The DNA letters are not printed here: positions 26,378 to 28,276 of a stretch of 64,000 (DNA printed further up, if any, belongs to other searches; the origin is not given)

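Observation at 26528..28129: Free-standing paralogue of the terminal BtrH-like domain at the opposite cluster border, fused to an unknown beta-rich domain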

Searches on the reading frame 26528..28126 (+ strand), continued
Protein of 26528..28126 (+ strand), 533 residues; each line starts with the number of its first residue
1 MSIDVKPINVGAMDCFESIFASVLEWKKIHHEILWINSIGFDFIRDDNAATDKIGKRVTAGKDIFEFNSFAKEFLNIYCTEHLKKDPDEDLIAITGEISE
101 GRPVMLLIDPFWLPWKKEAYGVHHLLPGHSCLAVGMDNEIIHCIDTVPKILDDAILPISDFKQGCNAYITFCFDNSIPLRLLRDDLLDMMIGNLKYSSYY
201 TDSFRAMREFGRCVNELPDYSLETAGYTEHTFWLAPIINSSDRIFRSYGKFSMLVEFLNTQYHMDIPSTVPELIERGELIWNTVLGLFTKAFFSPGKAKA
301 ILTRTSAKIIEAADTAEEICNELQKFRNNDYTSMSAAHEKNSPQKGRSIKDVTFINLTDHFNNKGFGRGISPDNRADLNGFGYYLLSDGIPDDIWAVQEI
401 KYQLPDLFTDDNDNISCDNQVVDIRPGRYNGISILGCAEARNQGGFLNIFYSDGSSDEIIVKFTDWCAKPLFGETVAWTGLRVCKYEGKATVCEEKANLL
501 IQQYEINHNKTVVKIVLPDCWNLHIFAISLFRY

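Call 45: search_solved_structures(query=A2, max_evalue=10, show_alignments=5)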
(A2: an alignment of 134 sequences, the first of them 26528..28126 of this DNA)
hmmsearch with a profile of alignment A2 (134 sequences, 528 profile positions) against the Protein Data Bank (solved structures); distinct sequences matched with E-value up to 10: 17.
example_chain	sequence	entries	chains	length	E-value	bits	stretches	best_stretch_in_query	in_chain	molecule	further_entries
8gs1_A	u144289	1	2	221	2.6e-20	76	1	344-527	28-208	Azi28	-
7wuw_A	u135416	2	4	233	3.1e-20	75.7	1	344-527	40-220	AziU2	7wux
8a3k_UNK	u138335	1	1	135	0.00029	23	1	229-321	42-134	sc-apCC-4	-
8gs1_B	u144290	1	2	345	0.0009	21.4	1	64-159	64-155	Azi29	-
7wuw_C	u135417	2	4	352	0.00096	21.3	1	65-159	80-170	AziU3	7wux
9r1n_A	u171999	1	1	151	0.0018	20.3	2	231-321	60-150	sc-apCC-4-DPH-2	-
9r1k_A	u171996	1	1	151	0.0057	18.7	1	232-344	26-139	sc-apCC-4-A7F-1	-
5xe8_A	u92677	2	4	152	0.0066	18.5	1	110-168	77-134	Putative ABC transporter, ATP-binding protein ComA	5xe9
3k8u_A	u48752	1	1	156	0.0073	18.4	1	110-168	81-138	Putative ABC transporter, ATP-binding protein ComA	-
9r1m_A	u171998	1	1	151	0.011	17.8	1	232-321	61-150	sc-apCC-4-LMF-1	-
3erv_A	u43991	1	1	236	0.013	17.5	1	87-164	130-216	putative C39-like peptidase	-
9r1j_A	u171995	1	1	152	0.033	16.2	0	295-345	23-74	sc-apCC-4-NR-1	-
8qae_A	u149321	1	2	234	0.15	14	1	184-332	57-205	sc-apCC-6-SLLA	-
9r1l_A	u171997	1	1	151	0.9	11.5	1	257-345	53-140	sc-apCC-4-SN38-1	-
9r1o_A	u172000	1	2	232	7.8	8.4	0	183-329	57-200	sc-apCC-6-DPH-NR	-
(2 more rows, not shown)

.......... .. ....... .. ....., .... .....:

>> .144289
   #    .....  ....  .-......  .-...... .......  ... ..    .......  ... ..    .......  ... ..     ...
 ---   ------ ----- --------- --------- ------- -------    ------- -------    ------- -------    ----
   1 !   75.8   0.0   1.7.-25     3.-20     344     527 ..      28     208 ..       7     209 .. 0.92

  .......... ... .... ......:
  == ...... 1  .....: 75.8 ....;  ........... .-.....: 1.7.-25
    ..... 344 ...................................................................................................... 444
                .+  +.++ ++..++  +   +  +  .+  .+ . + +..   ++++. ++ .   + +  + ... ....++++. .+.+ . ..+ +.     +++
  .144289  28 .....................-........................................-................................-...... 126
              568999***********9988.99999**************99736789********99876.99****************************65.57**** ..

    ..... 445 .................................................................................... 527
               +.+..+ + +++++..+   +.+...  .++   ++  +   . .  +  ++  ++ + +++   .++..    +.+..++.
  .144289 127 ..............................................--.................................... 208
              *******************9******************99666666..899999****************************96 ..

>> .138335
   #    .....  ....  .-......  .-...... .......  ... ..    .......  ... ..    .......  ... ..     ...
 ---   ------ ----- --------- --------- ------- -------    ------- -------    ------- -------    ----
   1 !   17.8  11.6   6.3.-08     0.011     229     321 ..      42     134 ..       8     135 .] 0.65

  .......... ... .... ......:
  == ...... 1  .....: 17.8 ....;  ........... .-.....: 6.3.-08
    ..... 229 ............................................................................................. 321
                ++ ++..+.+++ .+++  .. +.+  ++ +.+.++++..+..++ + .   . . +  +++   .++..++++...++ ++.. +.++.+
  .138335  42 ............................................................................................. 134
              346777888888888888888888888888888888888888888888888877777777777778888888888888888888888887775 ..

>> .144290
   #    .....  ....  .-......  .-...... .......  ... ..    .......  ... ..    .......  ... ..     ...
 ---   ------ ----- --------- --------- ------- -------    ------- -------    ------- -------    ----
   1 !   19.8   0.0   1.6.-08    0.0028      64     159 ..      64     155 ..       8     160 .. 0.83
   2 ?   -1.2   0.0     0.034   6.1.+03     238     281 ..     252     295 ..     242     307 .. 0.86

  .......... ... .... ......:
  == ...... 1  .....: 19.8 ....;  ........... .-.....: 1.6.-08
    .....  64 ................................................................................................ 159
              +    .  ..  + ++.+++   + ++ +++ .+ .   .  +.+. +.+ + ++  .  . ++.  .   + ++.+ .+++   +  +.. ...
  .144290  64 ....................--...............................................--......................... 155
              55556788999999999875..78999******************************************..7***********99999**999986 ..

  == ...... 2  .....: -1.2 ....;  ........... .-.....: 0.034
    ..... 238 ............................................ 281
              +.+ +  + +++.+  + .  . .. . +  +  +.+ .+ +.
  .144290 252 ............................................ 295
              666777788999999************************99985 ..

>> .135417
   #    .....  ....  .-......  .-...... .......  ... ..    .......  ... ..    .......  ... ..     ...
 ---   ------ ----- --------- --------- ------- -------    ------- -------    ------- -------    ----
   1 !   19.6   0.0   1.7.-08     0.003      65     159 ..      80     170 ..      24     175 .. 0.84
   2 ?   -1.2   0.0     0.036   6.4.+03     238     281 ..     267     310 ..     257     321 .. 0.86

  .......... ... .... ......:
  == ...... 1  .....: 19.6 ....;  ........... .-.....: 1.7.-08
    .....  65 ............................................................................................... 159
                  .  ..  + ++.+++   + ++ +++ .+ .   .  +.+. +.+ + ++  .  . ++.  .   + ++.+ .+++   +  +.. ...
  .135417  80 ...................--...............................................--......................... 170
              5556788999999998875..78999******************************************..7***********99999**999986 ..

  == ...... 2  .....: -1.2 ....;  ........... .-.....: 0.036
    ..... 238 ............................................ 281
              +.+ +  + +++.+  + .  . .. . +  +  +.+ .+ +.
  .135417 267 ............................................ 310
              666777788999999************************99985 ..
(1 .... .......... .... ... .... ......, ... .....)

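Call 47: find_homologous_proteins(query=A2, max_evalue=1e-10)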
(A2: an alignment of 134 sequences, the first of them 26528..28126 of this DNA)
Query A2 (134 sequences) (533 aa, profile of the alignment): 2 proteins with E <= 1e-10 among 6401 candidates.
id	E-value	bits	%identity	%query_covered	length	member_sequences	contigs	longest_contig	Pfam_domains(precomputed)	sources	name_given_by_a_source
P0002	7.2e-163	561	28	99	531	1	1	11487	PF14399.13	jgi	jgi:hypothetical protein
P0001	1.1e-153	531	98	100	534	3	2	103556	PF14399.13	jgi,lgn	-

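Call 49: find_encoding_contigs(protein=P0003, flank=10000, max_places=3)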
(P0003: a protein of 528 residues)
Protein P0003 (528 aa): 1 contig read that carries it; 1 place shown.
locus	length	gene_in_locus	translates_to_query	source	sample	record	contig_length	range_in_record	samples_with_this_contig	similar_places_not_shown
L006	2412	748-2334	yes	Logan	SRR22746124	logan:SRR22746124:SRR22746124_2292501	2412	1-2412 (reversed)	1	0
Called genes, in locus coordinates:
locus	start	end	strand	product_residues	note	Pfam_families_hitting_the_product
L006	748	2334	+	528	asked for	PF14399:BtrH_N, PF13529:Peptidase_C39_2 (weak)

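Call 54: find_related_loci(query=A3, collection=metagenome_contigs, flank=10000)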
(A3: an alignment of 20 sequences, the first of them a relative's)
Query A3 (528 aa) in metagenome_contigs; peptide patterns used: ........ (x = any residue, [..] = any of these).
22 stretches matched a pattern; 11 encode a relative of the query (tblastn E <= 1e-3); 11 distinct loci.
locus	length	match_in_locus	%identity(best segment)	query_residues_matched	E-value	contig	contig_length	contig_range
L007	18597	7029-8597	35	2-527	5e-113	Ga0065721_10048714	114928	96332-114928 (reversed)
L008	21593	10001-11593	35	1-527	1e-93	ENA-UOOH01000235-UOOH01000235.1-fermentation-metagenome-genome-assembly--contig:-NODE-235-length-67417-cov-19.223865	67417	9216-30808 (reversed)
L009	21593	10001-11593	35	1-527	1e-93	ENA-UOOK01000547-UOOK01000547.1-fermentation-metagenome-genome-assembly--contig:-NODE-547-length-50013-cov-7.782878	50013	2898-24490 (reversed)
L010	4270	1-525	49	352-527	1e-50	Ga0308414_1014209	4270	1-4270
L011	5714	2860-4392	26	3-528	4e-40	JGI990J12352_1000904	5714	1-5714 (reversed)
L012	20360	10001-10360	47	408-527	2e-28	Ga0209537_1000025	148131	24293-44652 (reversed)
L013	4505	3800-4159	47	408-527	2e-28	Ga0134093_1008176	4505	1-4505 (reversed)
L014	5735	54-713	25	304-528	4e-12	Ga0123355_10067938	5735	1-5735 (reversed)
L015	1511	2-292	37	433-527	8e-11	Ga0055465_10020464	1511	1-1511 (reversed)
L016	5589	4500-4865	27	406-527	5e-8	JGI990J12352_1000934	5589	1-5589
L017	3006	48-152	51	494-528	8e-5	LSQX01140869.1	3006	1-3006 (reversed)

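Call 58: search_protein_families(library=pfam, proteins=[L007:7-2304:+, L007:2252-6940:+, L007:7020-8609:+, L007:8620-15378:+, L007:15410-18046:+], max_evalue=0.00001)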
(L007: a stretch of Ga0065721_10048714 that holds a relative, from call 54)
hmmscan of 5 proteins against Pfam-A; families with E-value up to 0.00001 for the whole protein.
L007:7-2304:+ (766 aa): 3 families
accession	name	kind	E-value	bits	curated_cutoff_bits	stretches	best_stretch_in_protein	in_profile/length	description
PF00501.34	AMP-binding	-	1.3e-96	324.2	29.9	1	150-502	2-384/384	AMP-binding enzyme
PF00668.25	Condensation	-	2.1e-26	93.1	30.6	1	2-128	322-455/456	Condensation domain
PF00550.31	PP-binding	-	9.4e-12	45.5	20.8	1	662-723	3-66/67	Phosphopantetheine attachment site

L007:2252-6940:+ (1563 aa): 10 families
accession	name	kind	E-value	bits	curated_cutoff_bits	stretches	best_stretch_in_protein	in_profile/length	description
PF00109.32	ketoacyl-synt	-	2.1e-70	237.7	20.8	1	25-273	3-252/252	Beta-ketoacyl synthase, N-terminal domain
PF02801.28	Ketoacyl-synt_C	-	2.5e-41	140.8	20.8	1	281-396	1-118/119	Beta-ketoacyl synthase, C-terminal domain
PF00698.26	Acyl_transf_1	-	3.2e-37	129.1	32.7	1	550-829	1-276/319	Acyl transferase domain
PF08659.16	KR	-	3.3e-35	122.1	22.6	1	1169-1367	1-179/180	KR domain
PF22621.2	CurL-like_PKS_C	-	4e-23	81.6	27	1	460-523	1-64/64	CurL-like, PKS C-terminal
PF22336.2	RhiE-like_linker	-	4e-17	62.4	27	1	464-526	2-63/67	RhiE-like, KS-MAT linker domain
PF00550.31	PP-binding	-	5.1e-16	59.1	20.8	1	1462-1524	1-65/67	Phosphopantetheine attachment site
PF16197.11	KAsynt_C_assoc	-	2.4e-15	57.3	33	1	400-512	2-111/111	Ketoacyl-synthetase C-terminal extension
PF21394.3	Beta-ketacyl_N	-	1.2e-11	45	26.9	1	950-1111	3-155/170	Beta-ketoacyl synthase-like, N-terminal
PF00108.29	Thiolase_N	-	3.4e-06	27.1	26.4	1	174-222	62-112/260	Thiolase, N-terminal domain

L007:7020-8609:+ (530 aa): 1 family
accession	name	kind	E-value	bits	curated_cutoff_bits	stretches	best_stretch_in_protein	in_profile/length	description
PF14399.12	BtrH_N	-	8.1e-08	33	29.7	1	58-145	46-134/134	Butirosin biosynthesis protein H, N-terminal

L007:8620-15378:+ (2253 aa): 13 families
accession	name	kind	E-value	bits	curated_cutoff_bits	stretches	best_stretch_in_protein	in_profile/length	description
PF00668.25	Condensation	-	2.7e-108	363.1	30.6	1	1807-2232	2-446/456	Condensation domain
PF00109.32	ketoacyl-synt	-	1.9e-65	221.4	20.8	1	40-288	3-252/252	Beta-ketoacyl synthase, N-terminal domain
PF02801.28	Ketoacyl-synt_C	-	1e-42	145.3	20.8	1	296-412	1-118/119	Beta-ketoacyl synthase, C-terminal domain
PF08659.16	KR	-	6.7e-42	143.9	22.6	1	1107-1304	1-179/180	KR domain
PF14765.12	PS-DH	-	1.6e-21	77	23.7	1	1463-1612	7-164/166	Polyketide synthase dehydratase N-terminal domain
PF22621.2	CurL-like_PKS_C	-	2.6e-20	72.6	27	1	477-540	1-64/64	CurL-like, PKS C-terminal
PF21089.3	PKS_DH_N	-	1.3e-19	70.4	27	1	1332-1433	1-102/103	Polyketide synthase dehydratase domain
PF16197.11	KAsynt_C_assoc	-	5.9e-17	62.5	33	1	415-529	1-111/111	Ketoacyl-synthetase C-terminal extension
PF00550.31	PP-binding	-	3e-14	53.4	20.8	1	1725-1788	2-67/67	Phosphopantetheine attachment site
PF22336.2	RhiE-like_linker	-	1.1e-13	51.4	27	1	480-541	1-61/67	RhiE-like, KS-MAT linker domain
PF21394.3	Beta-ketacyl_N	-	8.7e-12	45.4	26.9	1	892-1063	4-164/170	Beta-ketoacyl synthase-like, N-terminal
PF00106.31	adh_short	-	4.5e-09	36.5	26.6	1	1166-1286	39-161/195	short chain dehydrogenase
PF13561.12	adh_short_C2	-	3.3e-08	33.8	27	1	1168-1284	36-153/236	Enoyl-(Acyl carrier protein) reductase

L007:15410-18046:+ (879 aa): 4 families
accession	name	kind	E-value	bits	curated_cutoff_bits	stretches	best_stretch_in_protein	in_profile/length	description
PF00501.34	AMP-binding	-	1.5e-93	314.1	29.9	1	270-618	1-384/384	AMP-binding enzyme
PF00668.25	Condensation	-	1e-26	94.2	30.6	1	14-248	189-453/456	Condensation domain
PF13193.12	AMP-binding_C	-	3.2e-13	50.8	24.5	1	679-753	4-76/76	AMP-binding enzyme C-terminal domain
PF00550.31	PP-binding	-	2.4e-12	47.4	20.8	1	782-844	2-66/67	Phosphopantetheine attachment site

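Call 59: search_protein_families(library=pfam, proteins=[L008:6239-6907:+, L008:7396-7929:-, L008:8218-8784:-, L008:8821-9186:+, L008:10001-11599:+, L008:12132-13016:+, L008:13045-14094:+, L008:14244-15593:-, L008:15611-16273:-, L008:16519-18282:-], max_evalue=0.00001)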
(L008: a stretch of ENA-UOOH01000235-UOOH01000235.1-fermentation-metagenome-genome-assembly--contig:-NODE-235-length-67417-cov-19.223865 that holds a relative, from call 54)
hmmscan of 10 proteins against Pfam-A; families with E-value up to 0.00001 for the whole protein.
L008:6239-6907:+ (223 aa): 1 family
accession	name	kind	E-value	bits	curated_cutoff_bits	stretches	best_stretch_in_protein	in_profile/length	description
PF04239.17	DUF421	-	2.3e-39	134.2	23.6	1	70-202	2-128/129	YetF C-terminal domain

L008:7396-7929:- (177 aa): 1 family
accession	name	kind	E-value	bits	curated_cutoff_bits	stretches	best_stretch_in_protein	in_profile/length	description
PF03061.28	4HBT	-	4.8e-20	72.1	20.6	1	42-114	2-75/79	Thioesterase superfamily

L008:8218-8784:- (188 aa): 1 family
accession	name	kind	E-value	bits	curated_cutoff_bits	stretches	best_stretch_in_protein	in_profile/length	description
PF12822.12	ECF_trnsprt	-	7.2e-23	81.9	30.7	1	4-168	1-169/169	ECF transporter, substrate-specific component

L008:8821-9186:+ (122 aa): 0 families

L008:10001-11599:+ (533 aa): 0 families

L008:12132-13016:+ (295 aa): 1 family
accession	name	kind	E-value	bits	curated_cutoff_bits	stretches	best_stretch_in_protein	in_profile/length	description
PF04909.20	Amidohydro_2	-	2.4e-06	28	26.4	1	128-295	130-289/289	Amidohydrolase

L008:13045-14094:+ (350 aa): 0 families

L008:14244-15593:- (449 aa): 3 families
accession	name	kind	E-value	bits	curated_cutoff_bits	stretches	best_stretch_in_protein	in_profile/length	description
PF02773.21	S-AdoMet_synt_C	-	1.7e-69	232.5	25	1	296-435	1-138/138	S-adenosylmethionine synthetase, C-terminal domain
PF02772.21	S-AdoMet_synt_M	-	5.2e-50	169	29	1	178-294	2-120/120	S-adenosylmethionine synthetase, central domain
PF00438.25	S-AdoMet_synt_N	-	2.4e-44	150.4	33.1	1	58-155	2-99/99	S-adenosylmethionine synthetase, N-terminal domain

L008:15611-16273:- (220 aa): 5 families
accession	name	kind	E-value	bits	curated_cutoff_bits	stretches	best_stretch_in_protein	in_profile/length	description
PF13649.12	Methyltransf_25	-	9.2e-12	45.9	27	1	43-134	2-97/97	Methyltransferase domain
PF08241.18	Methyltransf_11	-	8.9e-09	36.3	21.2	1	43-136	1-93/95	Methyltransferase domain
PF13489.12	Methyltransf_23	-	1.2e-08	35.3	27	1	41-154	25-124/164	Methyltransferase domain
PF08242.18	Methyltransf_12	-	1.9e-08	35.4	30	1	43-135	1-97/98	Methyltransferase domain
PF03848.20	TehB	-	1.1e-07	31.9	20.4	1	37-145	29-140/193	Tellurite resistance protein TehB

L008:16519-18282:- (587 aa): 2 families
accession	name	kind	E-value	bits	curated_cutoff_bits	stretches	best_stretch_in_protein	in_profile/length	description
PF00005.33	ABC_tran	-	3.1e-29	102.7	25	1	363-510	1-136/137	ABC transporter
PF02463.25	SMC_N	-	4.4e-07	30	40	0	450-554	121-212/220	RecF/RecN/SMC N terminal domain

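Call 68: predict_structure(alignment_id=A2)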
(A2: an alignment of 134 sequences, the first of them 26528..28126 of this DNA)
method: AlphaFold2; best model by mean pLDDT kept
length: 533 residues; sequences in the alignment: 134
mean_pLDDT: 93.7   pTM: 0.92
mean pLDDT of the five models: 93.7, 93.0, 92.9, 92.8, 92.1
residues with pLDDT >= 90: 463; 70-90: 51; 50-70: 19; < 50: 0
segments of 3 or more residues with pLDDT < 50: none
pLDDT, mean of each block of 10 residues (from residue 1): 94 94 96 93 78 90 80 91 96 98 97 92 79 97 94 97 97 86 92 96 98 95 94 95 97 97 94 97 95 94 97 98 94 64 81 98 97 96 95 93 96 98 98 96 97 97 97 97 96 97 95 98 98 96
secondary structure, 60 per line:
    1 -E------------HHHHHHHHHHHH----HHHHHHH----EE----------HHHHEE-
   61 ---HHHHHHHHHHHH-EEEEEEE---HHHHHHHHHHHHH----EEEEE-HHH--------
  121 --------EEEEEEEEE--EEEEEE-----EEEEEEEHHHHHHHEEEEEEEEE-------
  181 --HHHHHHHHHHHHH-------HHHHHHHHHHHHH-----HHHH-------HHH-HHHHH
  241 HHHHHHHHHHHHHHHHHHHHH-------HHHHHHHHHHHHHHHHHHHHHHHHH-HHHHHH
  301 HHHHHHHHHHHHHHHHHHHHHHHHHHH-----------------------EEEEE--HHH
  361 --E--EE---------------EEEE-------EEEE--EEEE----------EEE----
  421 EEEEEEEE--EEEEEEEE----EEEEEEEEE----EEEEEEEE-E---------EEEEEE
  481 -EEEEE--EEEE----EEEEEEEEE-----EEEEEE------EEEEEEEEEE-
elements in order: H15-26 H31-37 H54-57 H64-75 E77-83 H87-99 E104-108 E129-137 E140-145 E151-157 H158-164 E165-173 H183-195 H203-215 H221-224 H236-261 H269-293 H295-327 E351-355 E383-386 E394-397 E400-403 E414-416 E421-428 E431-438 E443-451 E456-463 E475-480 E482-486 E489-492 E497-505 E511-516 E523-532
